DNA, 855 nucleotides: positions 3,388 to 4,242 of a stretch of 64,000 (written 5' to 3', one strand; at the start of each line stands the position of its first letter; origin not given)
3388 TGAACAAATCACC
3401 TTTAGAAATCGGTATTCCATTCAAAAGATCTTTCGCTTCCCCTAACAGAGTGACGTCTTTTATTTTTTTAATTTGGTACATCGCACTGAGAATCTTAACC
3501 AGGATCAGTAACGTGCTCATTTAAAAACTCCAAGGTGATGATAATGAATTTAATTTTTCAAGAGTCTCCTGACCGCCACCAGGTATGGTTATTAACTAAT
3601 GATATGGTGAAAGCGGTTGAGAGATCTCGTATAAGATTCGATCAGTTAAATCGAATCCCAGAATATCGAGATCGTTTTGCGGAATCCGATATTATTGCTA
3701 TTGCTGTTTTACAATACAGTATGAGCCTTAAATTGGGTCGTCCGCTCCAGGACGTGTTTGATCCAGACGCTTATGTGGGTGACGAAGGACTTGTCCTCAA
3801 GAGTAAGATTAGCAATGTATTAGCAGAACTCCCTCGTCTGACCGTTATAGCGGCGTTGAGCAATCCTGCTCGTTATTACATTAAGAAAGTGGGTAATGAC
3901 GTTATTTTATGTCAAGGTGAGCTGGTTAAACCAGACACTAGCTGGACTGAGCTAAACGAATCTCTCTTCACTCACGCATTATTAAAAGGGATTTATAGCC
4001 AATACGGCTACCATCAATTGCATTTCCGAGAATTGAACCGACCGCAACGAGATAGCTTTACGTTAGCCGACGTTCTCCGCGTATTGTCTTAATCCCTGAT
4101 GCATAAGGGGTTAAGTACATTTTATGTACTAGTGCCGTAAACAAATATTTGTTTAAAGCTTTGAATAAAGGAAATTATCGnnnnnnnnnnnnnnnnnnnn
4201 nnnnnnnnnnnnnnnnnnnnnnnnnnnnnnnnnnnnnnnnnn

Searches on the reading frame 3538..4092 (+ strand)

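Call 15: search_protein_families(library=phrogs, proteins=[window:3538-4092:+], max_evalue=0.001)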
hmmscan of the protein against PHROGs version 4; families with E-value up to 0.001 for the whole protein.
window:3538-4092:+ (184 aa): 1 family
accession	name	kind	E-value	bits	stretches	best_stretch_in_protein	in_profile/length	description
phrog_15631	-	unknown function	1.6e-32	113.9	1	12-183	9-177/181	-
